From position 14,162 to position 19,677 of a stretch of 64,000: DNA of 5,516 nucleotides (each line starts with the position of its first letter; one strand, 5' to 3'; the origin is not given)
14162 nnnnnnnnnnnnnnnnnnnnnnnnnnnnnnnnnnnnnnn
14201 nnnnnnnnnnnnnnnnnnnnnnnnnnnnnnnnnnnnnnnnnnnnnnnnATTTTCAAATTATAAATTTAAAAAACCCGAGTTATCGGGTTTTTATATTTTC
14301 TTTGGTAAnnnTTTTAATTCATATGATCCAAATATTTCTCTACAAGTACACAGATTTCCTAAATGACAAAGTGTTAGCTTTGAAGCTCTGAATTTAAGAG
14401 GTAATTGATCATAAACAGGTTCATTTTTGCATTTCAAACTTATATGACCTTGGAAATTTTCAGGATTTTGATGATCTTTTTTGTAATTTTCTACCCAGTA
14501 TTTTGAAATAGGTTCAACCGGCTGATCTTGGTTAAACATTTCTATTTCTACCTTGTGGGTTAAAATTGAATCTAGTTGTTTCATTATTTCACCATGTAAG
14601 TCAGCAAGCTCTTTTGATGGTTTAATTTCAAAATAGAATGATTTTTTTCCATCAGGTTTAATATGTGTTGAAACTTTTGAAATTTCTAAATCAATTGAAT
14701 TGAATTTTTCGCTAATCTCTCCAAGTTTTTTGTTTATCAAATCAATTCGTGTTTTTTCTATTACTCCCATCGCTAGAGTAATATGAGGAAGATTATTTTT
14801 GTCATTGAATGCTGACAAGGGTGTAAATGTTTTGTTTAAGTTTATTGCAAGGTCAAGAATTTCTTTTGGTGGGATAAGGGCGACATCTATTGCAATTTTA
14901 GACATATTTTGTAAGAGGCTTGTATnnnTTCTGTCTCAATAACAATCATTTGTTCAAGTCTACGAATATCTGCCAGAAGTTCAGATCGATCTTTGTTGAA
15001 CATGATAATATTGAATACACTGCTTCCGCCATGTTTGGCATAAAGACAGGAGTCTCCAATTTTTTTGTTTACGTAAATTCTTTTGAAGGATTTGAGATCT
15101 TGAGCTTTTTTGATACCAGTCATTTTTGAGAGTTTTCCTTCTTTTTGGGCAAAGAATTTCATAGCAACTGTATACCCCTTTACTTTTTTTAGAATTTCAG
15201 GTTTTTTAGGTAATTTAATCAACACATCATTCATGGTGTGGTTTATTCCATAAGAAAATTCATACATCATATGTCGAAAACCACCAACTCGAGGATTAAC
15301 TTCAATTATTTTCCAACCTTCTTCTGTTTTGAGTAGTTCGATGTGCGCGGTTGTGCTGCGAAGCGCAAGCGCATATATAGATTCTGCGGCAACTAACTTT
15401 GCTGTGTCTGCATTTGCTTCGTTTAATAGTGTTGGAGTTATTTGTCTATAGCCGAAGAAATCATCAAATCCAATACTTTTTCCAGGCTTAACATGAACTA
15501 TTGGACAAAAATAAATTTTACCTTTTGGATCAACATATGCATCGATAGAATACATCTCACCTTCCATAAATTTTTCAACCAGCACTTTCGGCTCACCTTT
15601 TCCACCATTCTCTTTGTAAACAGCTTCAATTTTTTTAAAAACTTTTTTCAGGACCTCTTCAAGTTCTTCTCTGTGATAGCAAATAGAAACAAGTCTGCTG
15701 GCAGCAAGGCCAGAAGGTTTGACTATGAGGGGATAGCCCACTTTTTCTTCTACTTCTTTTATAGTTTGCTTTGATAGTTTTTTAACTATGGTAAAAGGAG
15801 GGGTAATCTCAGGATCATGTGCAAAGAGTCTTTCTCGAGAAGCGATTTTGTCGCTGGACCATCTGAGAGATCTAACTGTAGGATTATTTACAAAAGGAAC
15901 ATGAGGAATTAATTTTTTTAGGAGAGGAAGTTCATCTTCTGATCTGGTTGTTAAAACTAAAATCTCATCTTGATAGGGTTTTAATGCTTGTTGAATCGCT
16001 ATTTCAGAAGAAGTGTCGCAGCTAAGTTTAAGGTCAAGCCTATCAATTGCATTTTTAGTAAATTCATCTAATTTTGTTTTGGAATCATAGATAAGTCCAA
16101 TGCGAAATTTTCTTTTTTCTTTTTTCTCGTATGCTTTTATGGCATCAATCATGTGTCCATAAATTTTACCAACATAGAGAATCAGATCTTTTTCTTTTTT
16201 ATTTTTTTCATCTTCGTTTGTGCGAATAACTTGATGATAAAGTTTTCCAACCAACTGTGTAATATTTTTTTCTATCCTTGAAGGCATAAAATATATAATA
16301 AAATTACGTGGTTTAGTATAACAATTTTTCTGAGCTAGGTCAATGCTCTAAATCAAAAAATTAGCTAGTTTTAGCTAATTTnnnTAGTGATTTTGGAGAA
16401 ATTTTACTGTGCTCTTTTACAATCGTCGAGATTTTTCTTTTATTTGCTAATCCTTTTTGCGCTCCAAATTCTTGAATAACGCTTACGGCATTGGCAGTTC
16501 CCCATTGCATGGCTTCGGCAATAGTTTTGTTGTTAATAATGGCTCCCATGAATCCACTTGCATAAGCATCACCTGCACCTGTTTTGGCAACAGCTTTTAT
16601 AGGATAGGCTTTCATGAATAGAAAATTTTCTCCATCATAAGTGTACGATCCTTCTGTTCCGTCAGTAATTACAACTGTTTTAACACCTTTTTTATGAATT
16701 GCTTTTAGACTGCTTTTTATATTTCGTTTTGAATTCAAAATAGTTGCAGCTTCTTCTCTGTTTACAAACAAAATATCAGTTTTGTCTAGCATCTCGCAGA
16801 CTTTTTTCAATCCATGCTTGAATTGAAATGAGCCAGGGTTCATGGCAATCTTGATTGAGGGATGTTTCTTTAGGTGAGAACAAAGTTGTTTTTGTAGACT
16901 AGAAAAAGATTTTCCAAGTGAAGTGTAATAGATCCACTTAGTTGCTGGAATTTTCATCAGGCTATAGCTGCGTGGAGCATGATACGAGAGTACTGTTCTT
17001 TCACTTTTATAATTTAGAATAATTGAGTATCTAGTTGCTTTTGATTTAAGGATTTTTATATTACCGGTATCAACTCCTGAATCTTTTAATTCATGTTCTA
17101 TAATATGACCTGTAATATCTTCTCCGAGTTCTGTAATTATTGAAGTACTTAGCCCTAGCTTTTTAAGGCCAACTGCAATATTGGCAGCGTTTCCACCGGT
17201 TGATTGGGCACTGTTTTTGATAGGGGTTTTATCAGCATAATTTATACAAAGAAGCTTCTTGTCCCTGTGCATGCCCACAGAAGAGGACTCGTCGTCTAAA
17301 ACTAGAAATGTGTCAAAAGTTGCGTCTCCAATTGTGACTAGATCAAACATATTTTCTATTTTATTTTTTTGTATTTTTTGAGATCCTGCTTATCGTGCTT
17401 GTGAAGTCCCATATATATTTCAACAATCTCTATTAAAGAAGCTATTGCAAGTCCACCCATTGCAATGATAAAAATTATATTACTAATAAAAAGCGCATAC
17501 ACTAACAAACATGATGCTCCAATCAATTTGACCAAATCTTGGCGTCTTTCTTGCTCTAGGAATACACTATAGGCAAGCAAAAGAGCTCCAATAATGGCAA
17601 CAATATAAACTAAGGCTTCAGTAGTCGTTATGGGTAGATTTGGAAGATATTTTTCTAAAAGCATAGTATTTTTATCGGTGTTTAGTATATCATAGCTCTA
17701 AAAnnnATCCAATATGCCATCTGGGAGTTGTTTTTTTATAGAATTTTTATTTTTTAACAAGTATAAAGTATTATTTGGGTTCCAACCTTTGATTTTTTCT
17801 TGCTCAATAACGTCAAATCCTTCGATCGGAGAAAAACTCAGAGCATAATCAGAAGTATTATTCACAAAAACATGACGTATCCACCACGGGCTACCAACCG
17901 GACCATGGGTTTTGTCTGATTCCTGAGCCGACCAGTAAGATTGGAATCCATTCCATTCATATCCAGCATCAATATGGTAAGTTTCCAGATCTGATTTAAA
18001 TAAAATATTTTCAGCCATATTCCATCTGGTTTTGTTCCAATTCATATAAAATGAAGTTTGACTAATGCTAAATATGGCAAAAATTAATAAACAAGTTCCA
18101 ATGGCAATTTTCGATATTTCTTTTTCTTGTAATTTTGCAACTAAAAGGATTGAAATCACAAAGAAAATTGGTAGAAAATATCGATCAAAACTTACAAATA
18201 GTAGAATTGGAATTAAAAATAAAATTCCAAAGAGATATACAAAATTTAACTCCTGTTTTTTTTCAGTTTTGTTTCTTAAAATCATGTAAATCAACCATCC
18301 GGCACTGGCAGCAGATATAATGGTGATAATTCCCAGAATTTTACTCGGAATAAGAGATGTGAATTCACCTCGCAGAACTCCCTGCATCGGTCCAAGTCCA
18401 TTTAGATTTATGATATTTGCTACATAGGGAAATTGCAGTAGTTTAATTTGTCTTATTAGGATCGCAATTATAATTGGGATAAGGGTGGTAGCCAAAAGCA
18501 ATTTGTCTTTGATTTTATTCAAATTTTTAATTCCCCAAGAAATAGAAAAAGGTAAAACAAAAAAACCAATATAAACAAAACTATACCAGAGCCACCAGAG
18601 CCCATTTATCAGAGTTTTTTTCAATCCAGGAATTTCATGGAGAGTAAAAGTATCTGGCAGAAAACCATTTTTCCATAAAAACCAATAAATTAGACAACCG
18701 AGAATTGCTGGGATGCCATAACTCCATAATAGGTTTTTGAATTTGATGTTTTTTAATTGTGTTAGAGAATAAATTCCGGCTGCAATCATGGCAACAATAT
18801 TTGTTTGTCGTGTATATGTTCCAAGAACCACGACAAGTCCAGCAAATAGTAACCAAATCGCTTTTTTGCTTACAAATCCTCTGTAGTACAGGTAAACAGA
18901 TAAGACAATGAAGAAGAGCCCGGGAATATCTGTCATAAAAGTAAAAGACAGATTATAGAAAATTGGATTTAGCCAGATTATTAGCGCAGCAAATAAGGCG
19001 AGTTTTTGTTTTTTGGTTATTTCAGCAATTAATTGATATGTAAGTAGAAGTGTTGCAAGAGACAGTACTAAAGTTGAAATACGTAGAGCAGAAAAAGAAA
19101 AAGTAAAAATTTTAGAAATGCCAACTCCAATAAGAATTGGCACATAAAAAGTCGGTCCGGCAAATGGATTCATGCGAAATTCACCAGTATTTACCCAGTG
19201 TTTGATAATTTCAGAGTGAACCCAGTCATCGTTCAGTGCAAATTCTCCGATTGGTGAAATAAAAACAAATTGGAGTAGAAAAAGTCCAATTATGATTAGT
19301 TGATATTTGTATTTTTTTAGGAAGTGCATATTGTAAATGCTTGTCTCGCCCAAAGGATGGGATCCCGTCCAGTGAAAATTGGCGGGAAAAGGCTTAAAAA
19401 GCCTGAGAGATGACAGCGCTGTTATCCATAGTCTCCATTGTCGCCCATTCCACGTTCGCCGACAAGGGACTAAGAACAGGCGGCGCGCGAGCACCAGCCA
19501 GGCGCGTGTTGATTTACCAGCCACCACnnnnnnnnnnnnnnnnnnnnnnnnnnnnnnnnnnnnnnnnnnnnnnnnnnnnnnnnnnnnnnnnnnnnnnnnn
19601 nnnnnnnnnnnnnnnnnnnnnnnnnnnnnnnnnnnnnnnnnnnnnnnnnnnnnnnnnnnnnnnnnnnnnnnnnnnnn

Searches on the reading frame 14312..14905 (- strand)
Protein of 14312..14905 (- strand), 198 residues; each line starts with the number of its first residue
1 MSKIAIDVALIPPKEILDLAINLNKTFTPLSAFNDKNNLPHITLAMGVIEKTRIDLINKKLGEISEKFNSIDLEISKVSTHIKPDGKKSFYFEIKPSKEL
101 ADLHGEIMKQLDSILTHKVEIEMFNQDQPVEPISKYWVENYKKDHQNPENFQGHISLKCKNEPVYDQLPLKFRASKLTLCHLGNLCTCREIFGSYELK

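Call 79: search_protein_families(library=pfam, proteins=[window:14312-14905:-], max_evalue=0.001)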
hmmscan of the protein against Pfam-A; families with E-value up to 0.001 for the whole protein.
window:14312-14905:- (198 aa): 1 family
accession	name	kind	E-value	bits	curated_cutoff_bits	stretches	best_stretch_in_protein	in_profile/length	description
PF13563.12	2_5_RNA_ligase2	-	5.9e-06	26.8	27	1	40-116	26-100/152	2'-5' RNA ligase superfamily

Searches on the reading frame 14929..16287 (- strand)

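Call 79: search_protein_families(library=pfam, proteins=[window:14929-16287:-], max_evalue=0.001)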
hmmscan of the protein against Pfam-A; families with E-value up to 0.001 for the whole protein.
window:14929-16287:- (453 aa): 7 families
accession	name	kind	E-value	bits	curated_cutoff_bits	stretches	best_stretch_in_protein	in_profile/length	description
PF13535.11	ATP-grasp_4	-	1.2e-20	74.2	27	1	184-337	2-156/160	ATP-grasp domain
PF01071.24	GARS_A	-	2e-08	34.7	27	1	174-256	27-104/194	Phosphoribosylglycinamide synthetase, ATP-grasp (A) domain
PF07478.18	Dala_Dala_lig_C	-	3.1e-07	30.5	24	1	171-228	23-80/204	D-ala D-ala ligase C-terminus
PF18603.7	LAL_C2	-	9.6e-07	29.4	29.4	1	378-453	3-78/78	L-amino acid ligase C-terminal domain 2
PF02786.22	CPSase_L_D2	-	2.4e-06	27.7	19.8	1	146-243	1-91/211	Carbamoyl-phosphate synthase L chain, ATP binding domain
PF02655.19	ATP-grasp_3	-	3.7e-05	24.3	23.2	1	145-336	2-159/160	ATP-grasp domain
PF02222.28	ATP-grasp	-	0.00077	19.6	27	0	162-334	10-163/179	ATP-grasp domain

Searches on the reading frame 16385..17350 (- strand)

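Call 79: search_protein_families(library=pfam, proteins=[window:16385-17350:-], max_evalue=0.001)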
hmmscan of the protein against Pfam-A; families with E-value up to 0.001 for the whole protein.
window:16385-17350:- (322 aa): 3 families
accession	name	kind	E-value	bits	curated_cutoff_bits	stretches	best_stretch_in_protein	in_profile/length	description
PF00294.29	PfkB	-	3.2e-43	148.6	25.8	1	45-300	29-298/302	pfkB family carbohydrate kinase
PF08543.17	Phos_pyr_kin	-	1.1e-06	28.6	27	1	186-292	115-232/246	Phosphomethylpyrimidine kinase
PF04587.20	ADP_PFK_GK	-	0.00099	18.3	27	0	43-128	80-160/430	ADP-specific Phosphofructokinase/Glucokinase conserved region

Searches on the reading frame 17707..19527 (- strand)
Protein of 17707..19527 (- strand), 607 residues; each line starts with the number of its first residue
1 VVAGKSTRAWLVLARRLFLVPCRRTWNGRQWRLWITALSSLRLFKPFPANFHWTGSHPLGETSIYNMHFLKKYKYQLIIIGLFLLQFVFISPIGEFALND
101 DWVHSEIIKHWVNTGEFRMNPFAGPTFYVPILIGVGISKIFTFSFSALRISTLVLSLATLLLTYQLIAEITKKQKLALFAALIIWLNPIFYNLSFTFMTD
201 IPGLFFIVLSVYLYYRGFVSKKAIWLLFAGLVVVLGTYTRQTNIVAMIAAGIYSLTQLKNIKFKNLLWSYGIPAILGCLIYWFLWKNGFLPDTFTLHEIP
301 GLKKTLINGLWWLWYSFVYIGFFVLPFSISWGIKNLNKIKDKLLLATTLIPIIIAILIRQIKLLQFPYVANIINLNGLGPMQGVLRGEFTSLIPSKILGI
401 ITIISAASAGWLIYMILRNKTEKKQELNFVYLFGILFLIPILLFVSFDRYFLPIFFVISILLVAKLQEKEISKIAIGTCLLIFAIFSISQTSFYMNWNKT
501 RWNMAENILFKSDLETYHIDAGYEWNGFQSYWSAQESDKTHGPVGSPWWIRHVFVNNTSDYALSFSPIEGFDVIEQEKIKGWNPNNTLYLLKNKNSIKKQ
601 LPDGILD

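Call 79: search_protein_families(library=pfam, proteins=[window:17707-19527:-], max_evalue=0.001)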
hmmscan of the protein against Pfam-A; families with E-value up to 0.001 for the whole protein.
window:17707-19527:- (607 aa): 2 families
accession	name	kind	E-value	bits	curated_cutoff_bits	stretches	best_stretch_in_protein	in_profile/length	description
PF13231.12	PMT_2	-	2.7e-13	50.9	26.1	1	137-281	13-159/160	Dolichyl-phosphate-mannose-protein mannosyltransferase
PF02366.24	PMT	-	4.4e-07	30.1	22.7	1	139-279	76-215/245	Dolichyl-phosphate-mannose-protein mannosyltransferase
